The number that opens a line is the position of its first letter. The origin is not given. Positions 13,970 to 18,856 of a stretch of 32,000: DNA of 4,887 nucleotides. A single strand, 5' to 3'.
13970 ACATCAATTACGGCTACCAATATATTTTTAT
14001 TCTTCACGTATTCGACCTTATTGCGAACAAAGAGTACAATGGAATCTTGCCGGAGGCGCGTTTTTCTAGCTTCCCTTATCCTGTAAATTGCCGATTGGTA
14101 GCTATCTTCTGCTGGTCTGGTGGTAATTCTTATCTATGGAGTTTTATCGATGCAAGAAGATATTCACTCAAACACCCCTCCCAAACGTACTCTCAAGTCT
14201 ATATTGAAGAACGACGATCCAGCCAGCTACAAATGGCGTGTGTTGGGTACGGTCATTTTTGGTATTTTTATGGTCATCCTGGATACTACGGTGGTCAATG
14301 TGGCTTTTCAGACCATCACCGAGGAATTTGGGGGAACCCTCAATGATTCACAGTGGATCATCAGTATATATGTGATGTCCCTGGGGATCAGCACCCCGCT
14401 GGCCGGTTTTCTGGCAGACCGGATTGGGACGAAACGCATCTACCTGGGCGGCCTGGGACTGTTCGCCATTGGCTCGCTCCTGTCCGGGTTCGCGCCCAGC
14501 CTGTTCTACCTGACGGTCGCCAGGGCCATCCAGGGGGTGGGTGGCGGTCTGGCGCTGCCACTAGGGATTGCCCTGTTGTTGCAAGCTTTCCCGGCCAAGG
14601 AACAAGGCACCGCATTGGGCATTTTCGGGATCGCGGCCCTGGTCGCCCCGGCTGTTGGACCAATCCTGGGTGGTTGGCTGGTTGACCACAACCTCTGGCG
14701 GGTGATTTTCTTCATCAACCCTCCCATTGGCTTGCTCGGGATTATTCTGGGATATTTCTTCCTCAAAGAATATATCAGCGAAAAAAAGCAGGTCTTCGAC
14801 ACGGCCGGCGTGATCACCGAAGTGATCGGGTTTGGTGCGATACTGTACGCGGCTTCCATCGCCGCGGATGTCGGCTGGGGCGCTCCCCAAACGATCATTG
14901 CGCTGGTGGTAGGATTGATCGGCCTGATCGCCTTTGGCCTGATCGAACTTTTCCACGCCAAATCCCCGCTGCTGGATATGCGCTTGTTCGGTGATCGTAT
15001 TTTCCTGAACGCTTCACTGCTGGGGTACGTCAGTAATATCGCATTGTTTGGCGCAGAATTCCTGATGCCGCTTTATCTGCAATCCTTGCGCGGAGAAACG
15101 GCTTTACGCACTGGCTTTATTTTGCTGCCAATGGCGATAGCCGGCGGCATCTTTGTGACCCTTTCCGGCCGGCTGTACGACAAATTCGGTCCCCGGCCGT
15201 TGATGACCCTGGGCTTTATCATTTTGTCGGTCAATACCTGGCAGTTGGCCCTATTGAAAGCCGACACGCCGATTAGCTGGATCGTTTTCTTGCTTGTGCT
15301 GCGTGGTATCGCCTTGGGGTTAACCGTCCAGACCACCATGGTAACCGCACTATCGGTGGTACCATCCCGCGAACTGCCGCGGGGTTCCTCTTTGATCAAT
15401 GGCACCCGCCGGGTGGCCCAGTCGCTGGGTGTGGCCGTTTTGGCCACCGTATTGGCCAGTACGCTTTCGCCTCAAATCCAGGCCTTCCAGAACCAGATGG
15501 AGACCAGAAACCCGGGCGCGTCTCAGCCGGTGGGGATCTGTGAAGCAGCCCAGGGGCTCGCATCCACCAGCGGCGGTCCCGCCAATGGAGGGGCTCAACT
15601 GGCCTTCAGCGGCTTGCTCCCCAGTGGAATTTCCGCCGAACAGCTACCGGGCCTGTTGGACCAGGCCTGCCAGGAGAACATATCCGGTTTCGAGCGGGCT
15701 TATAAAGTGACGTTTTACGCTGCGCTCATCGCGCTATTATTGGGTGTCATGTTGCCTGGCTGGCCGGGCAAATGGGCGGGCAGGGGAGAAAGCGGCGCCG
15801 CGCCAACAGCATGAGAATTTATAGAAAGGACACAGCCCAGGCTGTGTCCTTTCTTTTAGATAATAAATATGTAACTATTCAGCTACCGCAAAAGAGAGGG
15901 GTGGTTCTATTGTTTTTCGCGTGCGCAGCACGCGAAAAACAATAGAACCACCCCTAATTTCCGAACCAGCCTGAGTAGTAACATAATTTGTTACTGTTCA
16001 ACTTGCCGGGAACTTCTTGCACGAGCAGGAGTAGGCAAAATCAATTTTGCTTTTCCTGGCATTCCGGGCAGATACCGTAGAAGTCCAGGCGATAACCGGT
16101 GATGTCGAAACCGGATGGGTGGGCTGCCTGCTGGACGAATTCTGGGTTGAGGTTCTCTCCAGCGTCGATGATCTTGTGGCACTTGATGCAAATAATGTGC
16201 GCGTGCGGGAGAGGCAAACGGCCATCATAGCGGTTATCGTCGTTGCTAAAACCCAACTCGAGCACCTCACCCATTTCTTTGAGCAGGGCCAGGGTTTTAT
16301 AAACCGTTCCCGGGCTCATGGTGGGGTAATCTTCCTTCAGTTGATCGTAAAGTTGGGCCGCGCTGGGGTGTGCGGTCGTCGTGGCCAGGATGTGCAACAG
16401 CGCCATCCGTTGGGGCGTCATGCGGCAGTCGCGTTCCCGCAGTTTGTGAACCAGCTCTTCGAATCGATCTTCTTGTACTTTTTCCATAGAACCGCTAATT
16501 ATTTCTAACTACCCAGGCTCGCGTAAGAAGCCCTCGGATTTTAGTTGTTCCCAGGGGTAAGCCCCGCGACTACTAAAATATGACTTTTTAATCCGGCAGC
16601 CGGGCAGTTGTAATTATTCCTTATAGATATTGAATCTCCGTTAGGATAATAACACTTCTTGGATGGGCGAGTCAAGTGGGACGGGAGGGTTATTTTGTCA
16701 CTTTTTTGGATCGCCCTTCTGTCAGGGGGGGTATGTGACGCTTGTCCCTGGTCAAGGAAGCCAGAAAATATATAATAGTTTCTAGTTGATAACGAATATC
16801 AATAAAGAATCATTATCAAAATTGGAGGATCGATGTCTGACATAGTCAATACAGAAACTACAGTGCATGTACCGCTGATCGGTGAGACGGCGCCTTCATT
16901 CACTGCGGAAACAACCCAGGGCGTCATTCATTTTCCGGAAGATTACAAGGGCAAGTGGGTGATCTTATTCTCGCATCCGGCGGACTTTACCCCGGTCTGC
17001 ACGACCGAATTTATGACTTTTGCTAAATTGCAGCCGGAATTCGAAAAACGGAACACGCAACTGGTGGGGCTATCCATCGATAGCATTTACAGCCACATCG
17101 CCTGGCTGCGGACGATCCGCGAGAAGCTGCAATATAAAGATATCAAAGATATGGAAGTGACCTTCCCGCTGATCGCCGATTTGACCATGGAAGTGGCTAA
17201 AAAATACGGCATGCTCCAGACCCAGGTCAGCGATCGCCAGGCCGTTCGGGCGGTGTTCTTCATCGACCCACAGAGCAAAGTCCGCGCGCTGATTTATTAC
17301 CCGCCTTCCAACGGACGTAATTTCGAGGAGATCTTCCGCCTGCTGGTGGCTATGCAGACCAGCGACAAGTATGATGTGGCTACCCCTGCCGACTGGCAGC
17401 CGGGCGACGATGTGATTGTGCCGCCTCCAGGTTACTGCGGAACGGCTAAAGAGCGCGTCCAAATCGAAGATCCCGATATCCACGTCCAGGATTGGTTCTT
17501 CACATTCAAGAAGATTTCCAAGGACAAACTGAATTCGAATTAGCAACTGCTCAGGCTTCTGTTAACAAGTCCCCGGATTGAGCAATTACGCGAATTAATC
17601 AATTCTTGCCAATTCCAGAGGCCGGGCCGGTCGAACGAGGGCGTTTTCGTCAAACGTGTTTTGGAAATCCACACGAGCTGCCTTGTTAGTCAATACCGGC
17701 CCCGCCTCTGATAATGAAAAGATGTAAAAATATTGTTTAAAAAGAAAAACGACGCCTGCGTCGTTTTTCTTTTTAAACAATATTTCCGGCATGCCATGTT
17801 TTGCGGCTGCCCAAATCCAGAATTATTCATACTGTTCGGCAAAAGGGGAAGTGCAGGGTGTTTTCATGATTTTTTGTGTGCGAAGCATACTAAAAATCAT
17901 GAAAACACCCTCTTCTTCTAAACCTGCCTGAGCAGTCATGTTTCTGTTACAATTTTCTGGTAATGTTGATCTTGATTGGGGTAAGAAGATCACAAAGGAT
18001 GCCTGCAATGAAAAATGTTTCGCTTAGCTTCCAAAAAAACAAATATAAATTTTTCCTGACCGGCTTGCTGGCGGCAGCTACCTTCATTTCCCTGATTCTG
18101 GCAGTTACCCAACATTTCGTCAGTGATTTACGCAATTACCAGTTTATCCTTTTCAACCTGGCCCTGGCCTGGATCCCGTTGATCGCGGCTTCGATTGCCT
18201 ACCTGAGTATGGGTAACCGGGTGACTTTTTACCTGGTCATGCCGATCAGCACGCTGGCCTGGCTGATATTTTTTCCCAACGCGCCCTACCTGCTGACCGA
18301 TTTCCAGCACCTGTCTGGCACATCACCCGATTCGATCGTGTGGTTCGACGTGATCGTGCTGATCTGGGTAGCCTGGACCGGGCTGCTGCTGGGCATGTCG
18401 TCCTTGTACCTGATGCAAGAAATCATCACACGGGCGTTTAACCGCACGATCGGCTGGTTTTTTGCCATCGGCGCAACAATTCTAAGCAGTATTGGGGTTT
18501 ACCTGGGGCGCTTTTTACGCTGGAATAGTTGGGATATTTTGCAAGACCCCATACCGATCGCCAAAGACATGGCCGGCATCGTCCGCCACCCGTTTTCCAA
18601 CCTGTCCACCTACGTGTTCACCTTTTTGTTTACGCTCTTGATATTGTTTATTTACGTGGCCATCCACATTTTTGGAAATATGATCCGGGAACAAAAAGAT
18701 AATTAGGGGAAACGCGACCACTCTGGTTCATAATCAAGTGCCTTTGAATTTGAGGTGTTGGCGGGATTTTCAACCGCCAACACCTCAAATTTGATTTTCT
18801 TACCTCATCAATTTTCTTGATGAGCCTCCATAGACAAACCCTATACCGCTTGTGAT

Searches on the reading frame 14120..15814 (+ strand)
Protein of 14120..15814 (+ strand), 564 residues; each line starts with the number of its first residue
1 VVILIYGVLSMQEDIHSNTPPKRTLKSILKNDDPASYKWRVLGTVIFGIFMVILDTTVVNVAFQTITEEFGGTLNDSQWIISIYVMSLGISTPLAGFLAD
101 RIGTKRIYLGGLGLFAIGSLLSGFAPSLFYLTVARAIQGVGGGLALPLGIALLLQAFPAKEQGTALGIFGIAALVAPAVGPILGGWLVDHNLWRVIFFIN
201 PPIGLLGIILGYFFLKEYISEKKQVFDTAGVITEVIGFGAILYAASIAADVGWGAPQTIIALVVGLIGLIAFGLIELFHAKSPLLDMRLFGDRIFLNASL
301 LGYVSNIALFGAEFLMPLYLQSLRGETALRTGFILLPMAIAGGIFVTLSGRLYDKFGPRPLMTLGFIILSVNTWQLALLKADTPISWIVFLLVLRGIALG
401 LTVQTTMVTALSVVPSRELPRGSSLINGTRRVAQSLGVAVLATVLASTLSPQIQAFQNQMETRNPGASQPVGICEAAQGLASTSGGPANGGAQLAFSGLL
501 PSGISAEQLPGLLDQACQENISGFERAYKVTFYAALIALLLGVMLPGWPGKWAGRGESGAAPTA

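Call 88: search_protein_families(library=pfam, proteins=[window:14120-15814:+], max_evalue=0.00001)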
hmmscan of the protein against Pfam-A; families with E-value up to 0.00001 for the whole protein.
window:14120-15814:+ (564 aa): 2 families
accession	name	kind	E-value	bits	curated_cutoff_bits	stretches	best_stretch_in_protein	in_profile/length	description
PF07690.21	MFS_1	-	9.5e-58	196.2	33.4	1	46-437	2-346/347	Major Facilitator Superfamily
PF00083.30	Sugar_tr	-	6.7e-06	25.7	22.3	0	45-214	5-191/452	Sugar (and other) transporter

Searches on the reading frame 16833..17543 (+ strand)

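Call 88: search_protein_families(library=pfam, proteins=[window:16833-17543:+], max_evalue=0.00001)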
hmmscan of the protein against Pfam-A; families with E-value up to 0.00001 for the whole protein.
window:16833-17543:+ (236 aa): 3 families
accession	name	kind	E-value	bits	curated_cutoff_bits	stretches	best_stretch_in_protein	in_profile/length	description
PF00578.27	AhpC-TSA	-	6.7e-34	116.9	26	1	16-152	1-123/124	AhpC/TSA family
PF08534.16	Redoxin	-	3.7e-16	59.7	26.6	1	17-160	3-138/148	Redoxin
PF10417.14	1-cysPrx_C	-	2.5e-11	43.8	21.1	1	173-199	1-28/41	C-terminal domain of 1-Cys peroxiredoxin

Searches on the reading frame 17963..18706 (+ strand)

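Call 88: search_protein_families(library=pfam, proteins=[window:17963-18706:+], max_evalue=0.00001)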
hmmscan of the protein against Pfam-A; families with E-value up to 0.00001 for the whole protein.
window:17963-18706:+ (247 aa): 1 family
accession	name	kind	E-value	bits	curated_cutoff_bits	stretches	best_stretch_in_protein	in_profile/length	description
PF07099.16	DUF1361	-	3.4e-42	144.6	25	1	64-229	1-168/169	Protein of unknown function (DUF1361)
